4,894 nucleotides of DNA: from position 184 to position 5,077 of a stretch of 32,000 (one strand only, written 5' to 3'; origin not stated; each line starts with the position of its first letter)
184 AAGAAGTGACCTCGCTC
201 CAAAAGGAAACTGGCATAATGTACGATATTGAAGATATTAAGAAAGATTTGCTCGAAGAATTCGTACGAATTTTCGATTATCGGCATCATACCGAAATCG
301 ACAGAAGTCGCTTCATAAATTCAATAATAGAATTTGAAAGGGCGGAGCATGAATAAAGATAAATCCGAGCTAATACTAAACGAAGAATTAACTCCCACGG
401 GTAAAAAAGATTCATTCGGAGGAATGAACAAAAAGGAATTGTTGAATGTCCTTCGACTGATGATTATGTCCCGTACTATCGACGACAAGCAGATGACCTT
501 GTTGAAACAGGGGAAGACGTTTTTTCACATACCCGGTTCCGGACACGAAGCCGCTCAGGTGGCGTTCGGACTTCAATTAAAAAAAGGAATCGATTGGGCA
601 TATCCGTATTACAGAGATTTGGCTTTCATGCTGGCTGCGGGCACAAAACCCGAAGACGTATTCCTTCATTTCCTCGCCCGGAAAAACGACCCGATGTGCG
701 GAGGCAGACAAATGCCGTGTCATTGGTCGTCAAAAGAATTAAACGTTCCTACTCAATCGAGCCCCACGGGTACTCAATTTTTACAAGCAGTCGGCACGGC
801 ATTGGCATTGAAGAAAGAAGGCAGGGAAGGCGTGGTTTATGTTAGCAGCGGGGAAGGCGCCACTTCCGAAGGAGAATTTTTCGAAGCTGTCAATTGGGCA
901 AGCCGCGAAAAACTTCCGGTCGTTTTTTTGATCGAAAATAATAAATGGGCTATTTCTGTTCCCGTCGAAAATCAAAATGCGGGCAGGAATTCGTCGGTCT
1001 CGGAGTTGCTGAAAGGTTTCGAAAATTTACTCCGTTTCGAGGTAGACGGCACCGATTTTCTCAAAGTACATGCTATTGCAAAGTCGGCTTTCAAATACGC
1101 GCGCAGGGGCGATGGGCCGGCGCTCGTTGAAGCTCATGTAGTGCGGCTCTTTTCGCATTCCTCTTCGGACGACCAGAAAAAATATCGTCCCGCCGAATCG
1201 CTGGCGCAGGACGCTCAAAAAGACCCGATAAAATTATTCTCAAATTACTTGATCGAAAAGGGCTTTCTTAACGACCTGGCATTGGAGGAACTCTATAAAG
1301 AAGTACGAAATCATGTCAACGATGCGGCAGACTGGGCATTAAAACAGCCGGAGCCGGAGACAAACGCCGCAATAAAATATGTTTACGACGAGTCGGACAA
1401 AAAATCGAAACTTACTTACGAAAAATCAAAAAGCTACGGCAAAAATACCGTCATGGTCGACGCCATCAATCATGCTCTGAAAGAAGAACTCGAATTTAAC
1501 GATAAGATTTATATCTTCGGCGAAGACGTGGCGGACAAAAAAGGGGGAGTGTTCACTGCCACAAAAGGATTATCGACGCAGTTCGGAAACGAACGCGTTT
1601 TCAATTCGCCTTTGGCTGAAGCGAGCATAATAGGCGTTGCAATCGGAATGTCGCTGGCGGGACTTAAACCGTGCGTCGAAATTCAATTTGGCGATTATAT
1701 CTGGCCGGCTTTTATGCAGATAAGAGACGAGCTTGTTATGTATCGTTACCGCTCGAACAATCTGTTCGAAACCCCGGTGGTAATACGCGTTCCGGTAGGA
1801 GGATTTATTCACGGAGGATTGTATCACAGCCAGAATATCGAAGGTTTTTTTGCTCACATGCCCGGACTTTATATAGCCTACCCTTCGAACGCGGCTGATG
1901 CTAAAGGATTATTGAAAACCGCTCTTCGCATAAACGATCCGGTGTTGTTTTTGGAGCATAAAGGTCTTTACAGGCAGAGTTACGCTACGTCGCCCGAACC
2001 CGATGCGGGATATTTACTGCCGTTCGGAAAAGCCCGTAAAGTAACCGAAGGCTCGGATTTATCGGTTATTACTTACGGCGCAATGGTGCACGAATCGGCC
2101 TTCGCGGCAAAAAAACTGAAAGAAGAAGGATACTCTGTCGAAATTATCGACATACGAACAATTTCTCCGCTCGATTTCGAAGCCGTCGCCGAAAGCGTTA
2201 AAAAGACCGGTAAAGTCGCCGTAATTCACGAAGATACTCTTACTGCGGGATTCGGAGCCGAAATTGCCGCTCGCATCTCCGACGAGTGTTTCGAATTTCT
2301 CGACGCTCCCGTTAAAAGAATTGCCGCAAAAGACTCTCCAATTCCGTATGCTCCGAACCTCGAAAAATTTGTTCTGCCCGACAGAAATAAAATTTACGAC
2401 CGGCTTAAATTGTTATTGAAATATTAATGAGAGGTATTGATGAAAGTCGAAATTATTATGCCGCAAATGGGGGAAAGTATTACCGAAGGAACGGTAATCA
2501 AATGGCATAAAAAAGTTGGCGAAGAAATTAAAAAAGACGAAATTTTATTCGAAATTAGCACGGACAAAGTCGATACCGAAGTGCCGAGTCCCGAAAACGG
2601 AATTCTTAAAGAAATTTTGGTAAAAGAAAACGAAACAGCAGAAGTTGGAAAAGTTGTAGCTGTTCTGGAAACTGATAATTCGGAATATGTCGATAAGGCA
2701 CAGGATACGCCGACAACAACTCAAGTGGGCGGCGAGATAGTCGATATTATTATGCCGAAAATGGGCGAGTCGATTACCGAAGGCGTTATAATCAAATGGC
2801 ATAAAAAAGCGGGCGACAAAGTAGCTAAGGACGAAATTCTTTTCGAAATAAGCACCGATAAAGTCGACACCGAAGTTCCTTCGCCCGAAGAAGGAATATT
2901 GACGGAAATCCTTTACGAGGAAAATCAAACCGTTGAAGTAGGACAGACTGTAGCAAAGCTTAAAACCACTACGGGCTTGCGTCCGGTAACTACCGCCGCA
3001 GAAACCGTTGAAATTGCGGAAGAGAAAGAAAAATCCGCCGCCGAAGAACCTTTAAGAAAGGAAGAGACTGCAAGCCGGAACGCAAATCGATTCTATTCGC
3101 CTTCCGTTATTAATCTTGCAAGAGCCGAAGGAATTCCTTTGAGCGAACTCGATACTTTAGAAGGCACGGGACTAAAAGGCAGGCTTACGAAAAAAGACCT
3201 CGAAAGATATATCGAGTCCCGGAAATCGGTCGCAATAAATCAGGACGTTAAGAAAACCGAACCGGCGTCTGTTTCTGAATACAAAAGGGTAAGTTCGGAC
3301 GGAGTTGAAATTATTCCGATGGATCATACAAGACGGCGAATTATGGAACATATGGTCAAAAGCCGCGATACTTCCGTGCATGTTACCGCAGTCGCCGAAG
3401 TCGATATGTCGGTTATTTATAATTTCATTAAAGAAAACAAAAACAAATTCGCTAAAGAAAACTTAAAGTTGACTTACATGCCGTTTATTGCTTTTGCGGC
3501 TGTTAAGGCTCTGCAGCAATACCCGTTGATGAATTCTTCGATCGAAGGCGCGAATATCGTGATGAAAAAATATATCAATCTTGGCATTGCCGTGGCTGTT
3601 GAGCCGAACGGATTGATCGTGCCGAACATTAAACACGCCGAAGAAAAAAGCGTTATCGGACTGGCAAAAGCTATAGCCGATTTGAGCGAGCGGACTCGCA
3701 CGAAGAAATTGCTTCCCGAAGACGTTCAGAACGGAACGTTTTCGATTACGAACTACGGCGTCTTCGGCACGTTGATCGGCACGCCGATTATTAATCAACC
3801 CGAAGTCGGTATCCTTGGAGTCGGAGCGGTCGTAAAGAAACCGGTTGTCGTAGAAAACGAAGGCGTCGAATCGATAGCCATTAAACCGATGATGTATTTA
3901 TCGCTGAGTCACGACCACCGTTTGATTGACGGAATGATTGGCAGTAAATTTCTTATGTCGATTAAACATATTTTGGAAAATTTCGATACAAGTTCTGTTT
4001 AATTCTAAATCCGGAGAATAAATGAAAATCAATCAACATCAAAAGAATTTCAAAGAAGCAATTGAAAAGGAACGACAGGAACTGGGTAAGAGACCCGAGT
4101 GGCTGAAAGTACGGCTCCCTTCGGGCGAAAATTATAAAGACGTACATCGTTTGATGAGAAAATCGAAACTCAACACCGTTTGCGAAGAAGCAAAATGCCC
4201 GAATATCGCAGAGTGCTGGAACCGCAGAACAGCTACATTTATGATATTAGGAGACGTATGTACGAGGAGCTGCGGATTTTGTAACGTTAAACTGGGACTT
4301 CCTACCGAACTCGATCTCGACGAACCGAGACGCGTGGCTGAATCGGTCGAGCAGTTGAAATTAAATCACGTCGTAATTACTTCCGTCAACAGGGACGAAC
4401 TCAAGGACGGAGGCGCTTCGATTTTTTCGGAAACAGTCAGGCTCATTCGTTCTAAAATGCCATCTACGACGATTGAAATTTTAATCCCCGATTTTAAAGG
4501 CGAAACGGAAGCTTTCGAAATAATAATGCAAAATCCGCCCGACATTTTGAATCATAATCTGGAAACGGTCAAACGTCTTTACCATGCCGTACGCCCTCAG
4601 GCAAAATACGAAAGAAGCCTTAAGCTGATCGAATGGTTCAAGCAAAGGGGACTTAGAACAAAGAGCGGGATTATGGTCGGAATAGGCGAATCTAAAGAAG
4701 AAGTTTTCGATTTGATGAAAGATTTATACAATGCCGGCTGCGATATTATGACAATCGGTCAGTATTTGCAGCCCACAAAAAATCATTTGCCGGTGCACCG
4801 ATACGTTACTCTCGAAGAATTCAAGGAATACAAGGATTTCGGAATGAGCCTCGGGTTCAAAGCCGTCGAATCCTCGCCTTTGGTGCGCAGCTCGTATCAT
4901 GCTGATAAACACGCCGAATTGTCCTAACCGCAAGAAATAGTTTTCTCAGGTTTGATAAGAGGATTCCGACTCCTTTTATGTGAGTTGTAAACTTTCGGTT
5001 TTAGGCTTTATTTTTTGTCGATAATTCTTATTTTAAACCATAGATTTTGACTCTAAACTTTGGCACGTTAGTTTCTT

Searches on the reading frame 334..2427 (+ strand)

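Call 6: search_protein_families(library=pfam, proteins=[window:334-2427:+])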
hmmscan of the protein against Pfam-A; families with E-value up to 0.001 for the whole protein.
window:334-2427:+ (697 aa): 5 families
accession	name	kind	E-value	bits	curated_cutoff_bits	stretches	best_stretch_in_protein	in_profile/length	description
PF00676.26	E1_dh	-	1.1e-67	228.6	22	1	41-342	2-298/300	Dehydrogenase E1 component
PF02780.25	Transketolase_C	-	9.2e-39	132.6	25.9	1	565-687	1-124/124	Transketolase, C-terminal domain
PF02779.29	Transket_pyr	-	2.2e-37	128.8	27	1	374-547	5-173/174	Transketolase, pyrimidine binding domain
PF17147.9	PFOR_II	-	3e-06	28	27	1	575-649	2-79/102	Pyruvate:ferredoxin oxidoreductase core domain II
PF13292.11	DXP_synthase_N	-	0.00022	21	21.2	0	145-212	113-180/274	1-deoxy-D-xylulose-5-phosphate synthase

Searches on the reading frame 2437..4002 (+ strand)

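Call 6: search_protein_families(library=pfam, proteins=[window:2437-4002:+])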
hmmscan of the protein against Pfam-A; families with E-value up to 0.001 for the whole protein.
window:2437-4002:+ (521 aa): 5 families
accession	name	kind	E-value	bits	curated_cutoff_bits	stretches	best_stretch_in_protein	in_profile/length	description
PF00198.28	2-oxoacid_dh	-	3e-76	256.3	23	1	290-518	4-229/232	2-oxoacid dehydrogenases acyltransferase (catalytic domain)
PF00364.28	Biotin_lipoyl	-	7e-42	141.6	22.1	2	103-175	2-73/73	Biotin-requiring enzyme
PF13533.13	Biotin_lipoyl_2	-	2.5e-09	37.1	29.8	0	152-171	8-27/32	Biotin-lipoyl like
PF02817.22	E3_binding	-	9.2e-09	35.8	23.7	1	219-256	2-36/36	e3 binding domain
PF07831.19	PYNP_C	-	7.5e-06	26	27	0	112-143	27-58/75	Pyrimidine nucleoside phosphorylase C-terminal domain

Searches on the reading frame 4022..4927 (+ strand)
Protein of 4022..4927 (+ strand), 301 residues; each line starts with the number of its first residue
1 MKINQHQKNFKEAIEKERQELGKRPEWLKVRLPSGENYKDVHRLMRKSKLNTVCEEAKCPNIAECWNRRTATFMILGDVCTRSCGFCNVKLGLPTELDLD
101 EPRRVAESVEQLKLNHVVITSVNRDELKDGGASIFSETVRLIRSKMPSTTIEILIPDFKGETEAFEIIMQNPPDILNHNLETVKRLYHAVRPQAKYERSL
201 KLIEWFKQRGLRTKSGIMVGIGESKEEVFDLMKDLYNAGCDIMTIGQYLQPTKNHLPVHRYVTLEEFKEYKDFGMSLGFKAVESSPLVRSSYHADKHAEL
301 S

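Call 6: search_protein_families(library=pfam, proteins=[window:4022-4927:+])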
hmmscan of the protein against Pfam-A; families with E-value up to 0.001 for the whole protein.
window:4022-4927:+ (301 aa): 2 families
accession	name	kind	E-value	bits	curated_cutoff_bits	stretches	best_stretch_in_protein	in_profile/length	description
PF04055.27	Radical_SAM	-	3.1e-22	79.9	29.5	1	74-235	1-166/166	Radical SAM superfamily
PF16881.10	LIAS_N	-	1.5e-11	45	27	1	5-59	42-96/96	N-terminal domain of lipoyl synthase of Radical_SAM family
